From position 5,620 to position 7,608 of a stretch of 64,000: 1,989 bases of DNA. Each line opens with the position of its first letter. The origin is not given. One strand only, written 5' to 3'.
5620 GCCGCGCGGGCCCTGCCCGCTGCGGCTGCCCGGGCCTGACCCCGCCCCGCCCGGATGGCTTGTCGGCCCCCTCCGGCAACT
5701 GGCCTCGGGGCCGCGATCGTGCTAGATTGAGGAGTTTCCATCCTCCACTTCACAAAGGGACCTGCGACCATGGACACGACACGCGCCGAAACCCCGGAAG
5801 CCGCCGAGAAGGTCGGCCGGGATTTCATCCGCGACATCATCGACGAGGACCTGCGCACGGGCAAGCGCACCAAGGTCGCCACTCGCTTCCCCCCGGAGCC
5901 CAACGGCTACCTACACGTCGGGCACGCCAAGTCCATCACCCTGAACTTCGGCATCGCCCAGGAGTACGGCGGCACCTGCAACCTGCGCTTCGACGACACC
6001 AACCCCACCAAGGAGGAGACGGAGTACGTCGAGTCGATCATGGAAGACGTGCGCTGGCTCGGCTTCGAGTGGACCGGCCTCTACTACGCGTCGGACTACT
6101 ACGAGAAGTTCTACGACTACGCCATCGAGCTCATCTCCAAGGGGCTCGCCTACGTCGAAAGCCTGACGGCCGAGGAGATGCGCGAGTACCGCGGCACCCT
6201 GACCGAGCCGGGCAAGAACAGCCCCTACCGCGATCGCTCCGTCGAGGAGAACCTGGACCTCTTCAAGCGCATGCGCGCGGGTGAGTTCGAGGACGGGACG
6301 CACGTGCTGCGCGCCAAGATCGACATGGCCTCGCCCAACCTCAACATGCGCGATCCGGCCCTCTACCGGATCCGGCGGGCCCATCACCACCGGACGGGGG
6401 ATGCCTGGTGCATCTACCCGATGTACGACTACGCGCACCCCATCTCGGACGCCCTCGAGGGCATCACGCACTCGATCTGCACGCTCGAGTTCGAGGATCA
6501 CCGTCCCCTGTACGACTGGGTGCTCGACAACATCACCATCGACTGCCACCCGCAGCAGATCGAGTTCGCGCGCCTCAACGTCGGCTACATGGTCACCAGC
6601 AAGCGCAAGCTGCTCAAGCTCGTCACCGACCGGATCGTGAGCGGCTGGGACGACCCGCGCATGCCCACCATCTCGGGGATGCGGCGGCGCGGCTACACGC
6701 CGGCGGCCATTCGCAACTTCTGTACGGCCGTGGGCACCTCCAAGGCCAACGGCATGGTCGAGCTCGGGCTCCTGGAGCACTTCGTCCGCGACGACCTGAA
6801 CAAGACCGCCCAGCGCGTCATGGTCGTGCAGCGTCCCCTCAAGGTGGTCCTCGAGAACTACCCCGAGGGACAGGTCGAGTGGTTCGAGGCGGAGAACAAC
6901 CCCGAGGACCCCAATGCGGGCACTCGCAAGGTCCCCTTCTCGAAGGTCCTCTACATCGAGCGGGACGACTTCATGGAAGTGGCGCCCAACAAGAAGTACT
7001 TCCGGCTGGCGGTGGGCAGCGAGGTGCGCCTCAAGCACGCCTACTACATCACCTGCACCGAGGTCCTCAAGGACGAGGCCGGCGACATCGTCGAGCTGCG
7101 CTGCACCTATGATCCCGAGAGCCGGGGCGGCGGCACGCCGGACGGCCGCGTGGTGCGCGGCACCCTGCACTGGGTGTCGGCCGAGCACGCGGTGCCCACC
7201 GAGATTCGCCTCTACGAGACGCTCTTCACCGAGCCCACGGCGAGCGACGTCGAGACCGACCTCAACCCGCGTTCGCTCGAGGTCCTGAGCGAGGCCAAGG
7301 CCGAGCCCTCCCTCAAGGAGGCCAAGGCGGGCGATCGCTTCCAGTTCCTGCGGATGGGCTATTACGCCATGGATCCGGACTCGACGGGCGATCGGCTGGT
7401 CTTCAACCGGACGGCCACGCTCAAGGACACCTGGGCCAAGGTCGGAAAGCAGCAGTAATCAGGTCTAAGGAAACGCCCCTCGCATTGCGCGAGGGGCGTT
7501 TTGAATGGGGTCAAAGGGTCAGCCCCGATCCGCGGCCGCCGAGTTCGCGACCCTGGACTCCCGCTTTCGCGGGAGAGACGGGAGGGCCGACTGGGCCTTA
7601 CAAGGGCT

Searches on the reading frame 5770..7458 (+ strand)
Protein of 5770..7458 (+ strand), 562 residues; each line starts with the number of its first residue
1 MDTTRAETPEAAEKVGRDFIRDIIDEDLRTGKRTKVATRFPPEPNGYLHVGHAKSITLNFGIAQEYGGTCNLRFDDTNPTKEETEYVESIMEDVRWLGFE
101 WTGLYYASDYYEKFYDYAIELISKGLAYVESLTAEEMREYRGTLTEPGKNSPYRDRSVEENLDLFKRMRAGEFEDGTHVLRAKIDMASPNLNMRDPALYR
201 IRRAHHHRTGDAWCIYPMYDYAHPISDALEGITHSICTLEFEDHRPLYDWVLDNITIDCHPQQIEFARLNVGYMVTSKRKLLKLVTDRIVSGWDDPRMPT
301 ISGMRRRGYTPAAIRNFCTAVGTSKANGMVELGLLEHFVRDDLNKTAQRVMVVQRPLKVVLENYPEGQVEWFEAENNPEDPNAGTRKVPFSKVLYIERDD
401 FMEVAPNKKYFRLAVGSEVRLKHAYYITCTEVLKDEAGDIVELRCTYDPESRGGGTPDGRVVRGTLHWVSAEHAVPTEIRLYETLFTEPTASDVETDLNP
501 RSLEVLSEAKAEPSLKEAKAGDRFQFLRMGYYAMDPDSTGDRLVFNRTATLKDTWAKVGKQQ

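Call 57: search_protein_families(library=pfam, proteins=[window:5770-7458:+], max_evalue=0.00001)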
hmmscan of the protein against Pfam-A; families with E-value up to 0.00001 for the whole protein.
window:5770-7458:+ (562 aa): 3 families
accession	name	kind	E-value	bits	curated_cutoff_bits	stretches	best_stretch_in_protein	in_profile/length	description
PF00749.27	tRNA-synt_1c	-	5.1e-112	374.3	23.4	1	35-344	1-313/314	tRNA synthetases class I (E and Q), catalytic domain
PF03950.23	tRNA-synt_1c_C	-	3.2e-30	104.6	23.9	1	347-448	1-91/91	tRNA synthetases class I (E and Q), anti-codon binding domain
PF20974.2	tRNA-synt_1c_C2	-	4.9e-22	78.8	23.9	1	465-535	1-69/69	tRNA synthetases class I (E and Q), anti-codon binding domain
